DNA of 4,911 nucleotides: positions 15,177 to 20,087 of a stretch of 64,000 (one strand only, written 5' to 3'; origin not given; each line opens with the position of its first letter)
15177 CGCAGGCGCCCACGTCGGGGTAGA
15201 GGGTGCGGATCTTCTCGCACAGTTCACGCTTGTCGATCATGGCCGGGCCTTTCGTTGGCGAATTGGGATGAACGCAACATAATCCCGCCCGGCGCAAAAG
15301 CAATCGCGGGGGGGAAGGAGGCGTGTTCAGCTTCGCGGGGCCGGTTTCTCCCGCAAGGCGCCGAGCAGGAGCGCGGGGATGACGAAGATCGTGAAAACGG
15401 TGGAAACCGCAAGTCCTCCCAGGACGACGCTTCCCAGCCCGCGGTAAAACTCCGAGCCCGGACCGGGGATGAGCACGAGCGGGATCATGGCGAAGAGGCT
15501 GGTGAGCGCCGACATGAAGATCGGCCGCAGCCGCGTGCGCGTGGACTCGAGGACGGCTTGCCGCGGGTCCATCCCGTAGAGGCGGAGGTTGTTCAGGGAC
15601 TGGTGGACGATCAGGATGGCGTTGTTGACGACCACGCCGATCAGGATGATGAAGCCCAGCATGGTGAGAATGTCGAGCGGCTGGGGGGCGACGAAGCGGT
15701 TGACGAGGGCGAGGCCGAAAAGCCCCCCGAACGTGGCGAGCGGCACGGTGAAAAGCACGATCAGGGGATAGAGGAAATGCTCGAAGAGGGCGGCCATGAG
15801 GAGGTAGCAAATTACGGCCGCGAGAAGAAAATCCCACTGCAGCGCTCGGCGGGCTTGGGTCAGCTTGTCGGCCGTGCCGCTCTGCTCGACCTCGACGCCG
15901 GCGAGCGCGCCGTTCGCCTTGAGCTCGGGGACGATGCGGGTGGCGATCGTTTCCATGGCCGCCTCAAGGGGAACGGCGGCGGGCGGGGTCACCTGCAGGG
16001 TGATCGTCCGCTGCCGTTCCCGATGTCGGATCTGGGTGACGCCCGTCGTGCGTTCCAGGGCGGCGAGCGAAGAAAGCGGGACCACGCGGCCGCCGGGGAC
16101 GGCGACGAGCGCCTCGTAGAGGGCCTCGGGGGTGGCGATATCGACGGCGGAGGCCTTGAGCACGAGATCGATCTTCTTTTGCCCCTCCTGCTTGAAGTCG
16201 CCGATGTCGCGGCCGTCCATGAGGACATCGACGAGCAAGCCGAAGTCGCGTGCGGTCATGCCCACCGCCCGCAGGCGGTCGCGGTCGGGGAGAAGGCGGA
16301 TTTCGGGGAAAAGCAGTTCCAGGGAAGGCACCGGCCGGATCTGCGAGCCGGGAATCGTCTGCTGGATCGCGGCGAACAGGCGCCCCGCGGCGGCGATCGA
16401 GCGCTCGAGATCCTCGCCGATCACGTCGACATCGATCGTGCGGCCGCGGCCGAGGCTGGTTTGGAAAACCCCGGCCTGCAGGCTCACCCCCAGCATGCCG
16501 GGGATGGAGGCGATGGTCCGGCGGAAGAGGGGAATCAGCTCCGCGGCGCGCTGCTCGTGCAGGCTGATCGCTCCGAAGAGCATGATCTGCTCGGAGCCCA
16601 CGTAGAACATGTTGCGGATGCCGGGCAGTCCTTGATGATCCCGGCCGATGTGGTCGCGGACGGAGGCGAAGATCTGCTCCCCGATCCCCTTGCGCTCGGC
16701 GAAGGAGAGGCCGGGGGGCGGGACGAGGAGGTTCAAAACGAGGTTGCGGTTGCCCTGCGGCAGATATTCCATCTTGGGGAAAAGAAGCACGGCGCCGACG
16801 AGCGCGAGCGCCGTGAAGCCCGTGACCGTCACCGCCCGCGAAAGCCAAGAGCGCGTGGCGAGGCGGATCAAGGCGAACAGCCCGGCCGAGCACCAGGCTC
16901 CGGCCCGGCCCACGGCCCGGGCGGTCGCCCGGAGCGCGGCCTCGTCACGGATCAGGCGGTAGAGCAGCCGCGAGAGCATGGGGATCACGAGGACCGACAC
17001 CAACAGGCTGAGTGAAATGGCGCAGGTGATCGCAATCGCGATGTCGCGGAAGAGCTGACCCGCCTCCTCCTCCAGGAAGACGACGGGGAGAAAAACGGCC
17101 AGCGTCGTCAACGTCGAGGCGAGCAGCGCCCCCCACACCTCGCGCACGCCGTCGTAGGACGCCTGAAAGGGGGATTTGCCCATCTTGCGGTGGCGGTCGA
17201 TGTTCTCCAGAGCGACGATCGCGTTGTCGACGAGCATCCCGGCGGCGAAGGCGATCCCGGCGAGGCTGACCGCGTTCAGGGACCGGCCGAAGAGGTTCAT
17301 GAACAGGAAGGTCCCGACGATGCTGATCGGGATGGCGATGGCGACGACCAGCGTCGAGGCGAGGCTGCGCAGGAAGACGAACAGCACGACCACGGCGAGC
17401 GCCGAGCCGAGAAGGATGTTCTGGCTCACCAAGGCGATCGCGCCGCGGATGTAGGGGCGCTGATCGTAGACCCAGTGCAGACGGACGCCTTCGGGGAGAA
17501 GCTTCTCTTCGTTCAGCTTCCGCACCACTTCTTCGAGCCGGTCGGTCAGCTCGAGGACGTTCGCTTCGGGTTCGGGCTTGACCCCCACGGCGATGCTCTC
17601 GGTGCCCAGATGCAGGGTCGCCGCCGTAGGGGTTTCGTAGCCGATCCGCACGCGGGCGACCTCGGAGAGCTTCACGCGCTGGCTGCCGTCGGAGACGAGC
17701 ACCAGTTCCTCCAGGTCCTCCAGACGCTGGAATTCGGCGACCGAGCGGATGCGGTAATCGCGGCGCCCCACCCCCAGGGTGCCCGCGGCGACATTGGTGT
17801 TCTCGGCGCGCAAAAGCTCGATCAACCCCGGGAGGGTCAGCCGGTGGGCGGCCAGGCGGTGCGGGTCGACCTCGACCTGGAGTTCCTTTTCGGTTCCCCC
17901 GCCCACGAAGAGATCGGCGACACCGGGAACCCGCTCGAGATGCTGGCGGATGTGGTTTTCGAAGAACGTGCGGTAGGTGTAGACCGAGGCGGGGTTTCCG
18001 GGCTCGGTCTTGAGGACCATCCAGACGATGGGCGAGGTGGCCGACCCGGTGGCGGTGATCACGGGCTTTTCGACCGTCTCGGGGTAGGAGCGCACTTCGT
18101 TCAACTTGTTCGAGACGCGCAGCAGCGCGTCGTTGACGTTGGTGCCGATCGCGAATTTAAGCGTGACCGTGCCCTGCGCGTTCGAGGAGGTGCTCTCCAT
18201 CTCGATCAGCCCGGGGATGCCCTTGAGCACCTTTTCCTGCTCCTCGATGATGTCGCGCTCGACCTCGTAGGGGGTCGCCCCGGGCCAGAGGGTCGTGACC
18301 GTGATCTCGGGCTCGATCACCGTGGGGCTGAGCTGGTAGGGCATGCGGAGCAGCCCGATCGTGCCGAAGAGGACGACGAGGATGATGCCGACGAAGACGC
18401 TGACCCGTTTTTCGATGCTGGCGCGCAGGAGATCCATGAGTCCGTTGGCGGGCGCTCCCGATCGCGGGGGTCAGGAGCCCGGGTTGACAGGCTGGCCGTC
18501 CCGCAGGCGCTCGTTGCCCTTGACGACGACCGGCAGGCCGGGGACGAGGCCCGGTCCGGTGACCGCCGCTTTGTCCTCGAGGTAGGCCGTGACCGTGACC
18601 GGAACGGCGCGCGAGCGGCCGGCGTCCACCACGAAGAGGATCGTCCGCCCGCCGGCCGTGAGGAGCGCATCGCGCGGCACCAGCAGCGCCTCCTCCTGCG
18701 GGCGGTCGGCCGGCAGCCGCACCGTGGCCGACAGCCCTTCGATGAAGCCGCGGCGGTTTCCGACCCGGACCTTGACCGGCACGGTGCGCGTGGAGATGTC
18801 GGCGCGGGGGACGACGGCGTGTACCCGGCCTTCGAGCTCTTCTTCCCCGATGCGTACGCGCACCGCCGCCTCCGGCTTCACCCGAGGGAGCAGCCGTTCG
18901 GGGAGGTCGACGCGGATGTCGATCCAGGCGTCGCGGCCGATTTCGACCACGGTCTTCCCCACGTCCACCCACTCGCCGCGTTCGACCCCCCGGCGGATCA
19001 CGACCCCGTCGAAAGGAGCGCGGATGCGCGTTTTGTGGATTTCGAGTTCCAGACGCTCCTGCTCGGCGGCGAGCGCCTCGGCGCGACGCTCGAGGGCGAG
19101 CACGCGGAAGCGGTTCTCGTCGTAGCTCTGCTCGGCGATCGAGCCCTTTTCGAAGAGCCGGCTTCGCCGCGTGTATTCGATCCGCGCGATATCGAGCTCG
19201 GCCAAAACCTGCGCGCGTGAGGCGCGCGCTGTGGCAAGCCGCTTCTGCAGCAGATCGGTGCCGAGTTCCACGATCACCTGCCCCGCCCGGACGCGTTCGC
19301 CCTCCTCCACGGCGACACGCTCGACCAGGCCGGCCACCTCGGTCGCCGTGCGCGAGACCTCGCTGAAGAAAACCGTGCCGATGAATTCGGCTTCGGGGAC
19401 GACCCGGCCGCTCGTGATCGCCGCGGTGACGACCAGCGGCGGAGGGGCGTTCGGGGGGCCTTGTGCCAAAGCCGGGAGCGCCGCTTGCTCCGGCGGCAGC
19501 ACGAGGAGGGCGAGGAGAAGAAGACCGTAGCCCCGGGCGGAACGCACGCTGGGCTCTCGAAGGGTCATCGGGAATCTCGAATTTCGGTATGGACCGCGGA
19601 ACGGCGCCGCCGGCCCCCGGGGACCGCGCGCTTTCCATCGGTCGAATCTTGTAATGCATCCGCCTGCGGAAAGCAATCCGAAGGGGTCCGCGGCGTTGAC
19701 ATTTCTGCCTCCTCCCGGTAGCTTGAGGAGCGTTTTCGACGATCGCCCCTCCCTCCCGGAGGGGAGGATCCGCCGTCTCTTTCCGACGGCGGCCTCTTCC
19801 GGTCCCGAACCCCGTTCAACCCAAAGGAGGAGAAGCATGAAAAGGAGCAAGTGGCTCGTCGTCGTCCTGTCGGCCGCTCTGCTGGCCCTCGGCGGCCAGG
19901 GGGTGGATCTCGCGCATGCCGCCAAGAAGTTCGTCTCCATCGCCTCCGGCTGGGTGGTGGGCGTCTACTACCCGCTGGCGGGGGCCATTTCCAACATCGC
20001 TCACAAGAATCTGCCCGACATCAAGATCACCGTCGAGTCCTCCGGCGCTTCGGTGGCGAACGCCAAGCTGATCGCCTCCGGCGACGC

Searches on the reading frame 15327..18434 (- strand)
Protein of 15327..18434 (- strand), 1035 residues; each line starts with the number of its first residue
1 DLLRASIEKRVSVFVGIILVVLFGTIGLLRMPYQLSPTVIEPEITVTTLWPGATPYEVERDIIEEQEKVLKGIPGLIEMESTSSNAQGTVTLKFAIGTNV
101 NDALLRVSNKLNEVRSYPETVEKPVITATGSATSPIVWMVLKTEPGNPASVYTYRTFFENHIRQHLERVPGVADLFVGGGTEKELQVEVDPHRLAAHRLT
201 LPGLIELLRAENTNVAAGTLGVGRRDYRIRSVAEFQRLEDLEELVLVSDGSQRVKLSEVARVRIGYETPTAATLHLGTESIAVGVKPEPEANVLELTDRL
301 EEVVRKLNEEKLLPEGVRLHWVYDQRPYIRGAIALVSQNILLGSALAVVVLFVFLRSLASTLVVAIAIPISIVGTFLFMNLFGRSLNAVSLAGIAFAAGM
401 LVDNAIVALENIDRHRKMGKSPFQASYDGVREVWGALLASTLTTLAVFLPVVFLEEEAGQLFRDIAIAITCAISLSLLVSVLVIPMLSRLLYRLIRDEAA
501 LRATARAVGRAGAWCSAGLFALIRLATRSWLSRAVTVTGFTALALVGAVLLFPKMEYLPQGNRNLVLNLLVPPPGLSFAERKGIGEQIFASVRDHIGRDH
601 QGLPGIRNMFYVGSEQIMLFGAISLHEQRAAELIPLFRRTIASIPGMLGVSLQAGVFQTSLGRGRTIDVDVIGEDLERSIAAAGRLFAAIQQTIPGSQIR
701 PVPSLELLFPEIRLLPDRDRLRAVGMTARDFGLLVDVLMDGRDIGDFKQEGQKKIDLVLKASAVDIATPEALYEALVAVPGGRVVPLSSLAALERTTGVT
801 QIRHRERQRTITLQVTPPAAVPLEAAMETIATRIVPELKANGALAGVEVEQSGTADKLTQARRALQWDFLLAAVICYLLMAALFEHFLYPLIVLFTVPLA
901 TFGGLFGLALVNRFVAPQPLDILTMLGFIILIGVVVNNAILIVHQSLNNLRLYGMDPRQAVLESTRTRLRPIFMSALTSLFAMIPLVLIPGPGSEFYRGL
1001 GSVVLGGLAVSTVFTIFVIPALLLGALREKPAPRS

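Call 87: search_protein_families(library=pfam, proteins=[window:15327-18434:-], max_evalue=0.00001)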
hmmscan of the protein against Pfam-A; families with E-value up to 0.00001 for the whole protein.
window:15327-18434:- (1035 aa): 2 families
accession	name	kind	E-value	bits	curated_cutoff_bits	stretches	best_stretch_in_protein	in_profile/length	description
PF00873.25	ACR_tran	-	1.5e-199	665.7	28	1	4-1022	3-1016/1021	AcrB/AcrD/AcrF family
PF03176.21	MMPL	-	1.5e-08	34.4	20.5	1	833-1025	112-301/333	MMPL family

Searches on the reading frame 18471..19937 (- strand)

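Call 87: search_protein_families(library=pfam, proteins=[window:18471-19937:-], max_evalue=0.00001)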
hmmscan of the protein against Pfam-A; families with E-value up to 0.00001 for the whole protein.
window:18471-19937:- (488 aa): 3 families
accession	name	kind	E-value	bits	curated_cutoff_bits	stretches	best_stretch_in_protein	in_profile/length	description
PF16576.10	HlyD_D23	-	9.3e-20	71.3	30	1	193-397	18-206/214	Barrel-sandwich domain of CusB or HlyD membrane-fusion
PF13437.12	HlyD_3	-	5e-16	59.8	22.2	1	305-395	2-96/106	HlyD family secretion protein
PF00364.28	Biotin_lipoyl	-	1.7e-06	28.2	22.1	0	202-228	13-39/73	Biotin-requiring enzyme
